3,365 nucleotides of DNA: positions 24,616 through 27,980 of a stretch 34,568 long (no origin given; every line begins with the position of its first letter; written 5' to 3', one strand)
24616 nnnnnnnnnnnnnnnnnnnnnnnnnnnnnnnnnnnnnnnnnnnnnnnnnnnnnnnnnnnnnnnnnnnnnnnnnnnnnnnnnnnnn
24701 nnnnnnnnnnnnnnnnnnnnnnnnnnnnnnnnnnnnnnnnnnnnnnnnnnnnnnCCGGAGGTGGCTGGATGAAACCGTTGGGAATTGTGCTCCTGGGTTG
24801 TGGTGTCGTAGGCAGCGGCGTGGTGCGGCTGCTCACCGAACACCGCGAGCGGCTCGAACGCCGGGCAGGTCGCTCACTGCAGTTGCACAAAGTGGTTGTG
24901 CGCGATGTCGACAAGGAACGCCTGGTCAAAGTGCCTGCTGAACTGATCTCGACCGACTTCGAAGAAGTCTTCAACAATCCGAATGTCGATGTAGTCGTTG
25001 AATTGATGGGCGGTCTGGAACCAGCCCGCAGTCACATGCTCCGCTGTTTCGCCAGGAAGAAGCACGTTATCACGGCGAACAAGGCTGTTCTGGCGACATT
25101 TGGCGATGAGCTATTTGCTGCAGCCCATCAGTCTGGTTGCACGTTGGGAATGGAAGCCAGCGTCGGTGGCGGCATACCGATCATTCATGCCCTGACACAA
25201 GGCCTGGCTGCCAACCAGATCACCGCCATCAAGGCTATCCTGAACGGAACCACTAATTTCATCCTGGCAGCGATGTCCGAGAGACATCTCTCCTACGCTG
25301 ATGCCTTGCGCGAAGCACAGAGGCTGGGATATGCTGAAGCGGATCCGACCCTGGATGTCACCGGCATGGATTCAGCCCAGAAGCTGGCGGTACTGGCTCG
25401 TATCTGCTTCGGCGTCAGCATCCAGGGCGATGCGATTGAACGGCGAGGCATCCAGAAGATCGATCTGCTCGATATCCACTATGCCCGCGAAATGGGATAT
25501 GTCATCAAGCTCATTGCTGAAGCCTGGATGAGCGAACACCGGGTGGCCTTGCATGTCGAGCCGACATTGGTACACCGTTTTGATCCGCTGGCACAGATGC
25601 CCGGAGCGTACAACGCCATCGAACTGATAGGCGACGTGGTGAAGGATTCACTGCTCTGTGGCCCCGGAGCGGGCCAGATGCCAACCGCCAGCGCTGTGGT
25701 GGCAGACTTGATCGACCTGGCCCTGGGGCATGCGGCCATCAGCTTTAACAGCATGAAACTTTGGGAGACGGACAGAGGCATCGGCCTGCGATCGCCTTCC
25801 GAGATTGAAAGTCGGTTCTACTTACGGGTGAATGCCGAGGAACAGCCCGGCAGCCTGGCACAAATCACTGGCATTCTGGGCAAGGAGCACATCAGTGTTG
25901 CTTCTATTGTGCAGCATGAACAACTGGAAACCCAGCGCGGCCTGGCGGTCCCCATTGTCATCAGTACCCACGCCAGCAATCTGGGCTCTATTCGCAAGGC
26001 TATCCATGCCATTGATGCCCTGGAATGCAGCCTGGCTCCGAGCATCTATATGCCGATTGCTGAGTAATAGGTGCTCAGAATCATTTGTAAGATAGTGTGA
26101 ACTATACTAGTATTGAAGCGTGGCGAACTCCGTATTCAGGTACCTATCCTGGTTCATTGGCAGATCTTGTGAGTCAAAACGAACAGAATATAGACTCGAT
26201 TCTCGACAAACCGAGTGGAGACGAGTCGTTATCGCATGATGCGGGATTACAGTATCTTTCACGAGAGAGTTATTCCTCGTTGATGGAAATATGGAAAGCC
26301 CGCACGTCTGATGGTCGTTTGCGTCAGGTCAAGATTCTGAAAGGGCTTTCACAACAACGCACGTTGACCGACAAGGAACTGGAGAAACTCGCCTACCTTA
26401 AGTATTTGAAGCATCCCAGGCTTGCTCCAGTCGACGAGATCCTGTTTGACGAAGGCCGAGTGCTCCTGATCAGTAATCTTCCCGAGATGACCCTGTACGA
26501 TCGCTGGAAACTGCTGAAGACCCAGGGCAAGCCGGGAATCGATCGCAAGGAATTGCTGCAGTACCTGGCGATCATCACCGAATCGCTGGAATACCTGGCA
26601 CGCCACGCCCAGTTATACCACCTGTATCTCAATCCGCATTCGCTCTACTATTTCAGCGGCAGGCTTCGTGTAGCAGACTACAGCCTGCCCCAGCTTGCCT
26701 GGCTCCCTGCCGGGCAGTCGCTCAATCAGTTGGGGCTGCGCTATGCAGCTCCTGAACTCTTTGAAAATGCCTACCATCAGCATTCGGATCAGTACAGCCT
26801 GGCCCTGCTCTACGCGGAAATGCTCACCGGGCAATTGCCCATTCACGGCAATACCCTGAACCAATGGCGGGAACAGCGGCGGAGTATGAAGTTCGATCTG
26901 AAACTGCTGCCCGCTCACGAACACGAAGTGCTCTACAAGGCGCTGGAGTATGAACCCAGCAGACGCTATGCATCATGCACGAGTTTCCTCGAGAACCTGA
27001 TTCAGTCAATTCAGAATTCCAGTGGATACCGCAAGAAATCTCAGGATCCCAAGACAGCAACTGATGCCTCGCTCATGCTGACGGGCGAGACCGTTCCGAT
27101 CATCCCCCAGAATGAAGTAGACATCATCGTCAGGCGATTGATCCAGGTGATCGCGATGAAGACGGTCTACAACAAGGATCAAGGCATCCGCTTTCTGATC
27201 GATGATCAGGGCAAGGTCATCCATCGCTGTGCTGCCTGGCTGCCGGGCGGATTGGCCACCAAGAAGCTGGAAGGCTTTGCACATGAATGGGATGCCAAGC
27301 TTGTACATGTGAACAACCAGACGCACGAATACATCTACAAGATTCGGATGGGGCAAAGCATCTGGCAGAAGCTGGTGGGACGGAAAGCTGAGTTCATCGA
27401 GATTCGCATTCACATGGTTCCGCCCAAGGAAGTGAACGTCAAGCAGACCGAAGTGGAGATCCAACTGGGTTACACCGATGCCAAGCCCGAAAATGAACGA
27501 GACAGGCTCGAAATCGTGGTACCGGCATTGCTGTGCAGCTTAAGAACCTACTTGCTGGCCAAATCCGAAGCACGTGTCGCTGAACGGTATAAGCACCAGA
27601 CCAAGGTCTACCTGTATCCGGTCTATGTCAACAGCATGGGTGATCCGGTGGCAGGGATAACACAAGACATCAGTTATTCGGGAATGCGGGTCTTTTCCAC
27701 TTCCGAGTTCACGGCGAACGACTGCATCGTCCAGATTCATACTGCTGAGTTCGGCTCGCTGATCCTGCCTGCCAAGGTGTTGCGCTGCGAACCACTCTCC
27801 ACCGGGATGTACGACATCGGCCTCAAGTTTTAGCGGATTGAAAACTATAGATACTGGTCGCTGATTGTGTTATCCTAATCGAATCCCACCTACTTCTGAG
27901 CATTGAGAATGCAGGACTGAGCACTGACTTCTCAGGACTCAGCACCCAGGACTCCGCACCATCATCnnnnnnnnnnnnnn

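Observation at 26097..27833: Predicted pseudokinase fused to a canonical PilZ domain, a candidate c-di-GMP-responsive scaffold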

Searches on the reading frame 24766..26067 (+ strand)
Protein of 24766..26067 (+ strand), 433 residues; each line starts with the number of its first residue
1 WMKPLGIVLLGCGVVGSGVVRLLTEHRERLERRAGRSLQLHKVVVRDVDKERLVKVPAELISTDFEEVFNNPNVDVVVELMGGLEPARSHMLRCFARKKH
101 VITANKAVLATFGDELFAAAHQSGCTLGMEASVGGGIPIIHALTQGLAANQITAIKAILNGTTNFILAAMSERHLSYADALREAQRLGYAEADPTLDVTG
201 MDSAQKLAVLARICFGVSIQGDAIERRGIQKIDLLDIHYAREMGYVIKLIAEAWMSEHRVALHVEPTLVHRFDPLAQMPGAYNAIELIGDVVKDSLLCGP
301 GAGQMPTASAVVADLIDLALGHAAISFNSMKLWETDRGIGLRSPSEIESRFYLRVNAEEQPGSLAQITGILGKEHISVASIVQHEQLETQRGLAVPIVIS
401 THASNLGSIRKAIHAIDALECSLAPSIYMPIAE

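Call 9: search_protein_families(library=pfam, proteins=[window:24766-26067:+], max_evalue=0.00001)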
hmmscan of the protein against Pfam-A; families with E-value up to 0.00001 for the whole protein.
window:24766-26067:+ (433 aa): 3 families
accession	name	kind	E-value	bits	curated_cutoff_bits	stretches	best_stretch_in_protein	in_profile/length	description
PF00742.24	Homoserine_dh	-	1.1e-60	204.9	22.9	1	138-316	1-173/173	Homoserine dehydrogenase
PF03447.22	NAD_binding_3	-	5.2e-23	82.4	24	1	11-127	1-113/116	Homoserine dehydrogenase, NAD binding domain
PF01842.31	ACT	-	3e-10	40.1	27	1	352-416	2-64/66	ACT domain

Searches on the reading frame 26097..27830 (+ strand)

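Call 4: search_protein_families(library=pfam, proteins=[window:26097-27830:+], max_evalue=10)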
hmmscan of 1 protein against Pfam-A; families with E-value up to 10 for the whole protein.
window:26097-27830:+ (578 aa): 3 families
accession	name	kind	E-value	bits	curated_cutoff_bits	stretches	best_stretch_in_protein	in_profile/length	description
PF00069.31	Pkinase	-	7.6e-12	45.6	31.7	1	71-303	22-245/263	Protein kinase domain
PF07714.23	PK_Tyr_Ser-Thr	-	3.9e-08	33.4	23.1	1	77-290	32-248/258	Protein tyrosine and serine/threonine kinase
PF07238.19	PilZ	-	3.6e-06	27.7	22.5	1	505-578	10-85/102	PilZ domain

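Call 5: search_protein_families(library=ncbifam, proteins=[window:26097-27830:+], max_evalue=10)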
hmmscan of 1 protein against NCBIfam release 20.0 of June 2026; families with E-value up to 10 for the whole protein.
window:26097-27830:+ (578 aa): 5 families
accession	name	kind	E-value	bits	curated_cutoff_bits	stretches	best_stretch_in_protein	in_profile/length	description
NF047741.1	antiphage_MADS6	equivalog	1e-12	47.4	460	1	86-322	237-479/612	methylation-associated defense system protein kinase MAD6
NF033483.0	PknB_PASTA_kin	equivalog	2.3e-07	30.2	450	1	212-324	169-288/563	Stk1 family PASTA domain-containing Ser/Thr kinase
NF052427.1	StpK7MSMEG_1200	equivalog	3.2e-05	22.6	900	1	206-309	167-273/601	serine/threonine protein kinase StpK7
NF033442.0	BREX_PglW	equivalog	0.00069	17.4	990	1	74-325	235-508/1391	BREX system serine/threonine kinase PglW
TIGR03903.1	TOMM_kin_cyc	equivalog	0.062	11.1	705.75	1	215-297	154-240/1267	TOMM system kinase/cyclase fusion protein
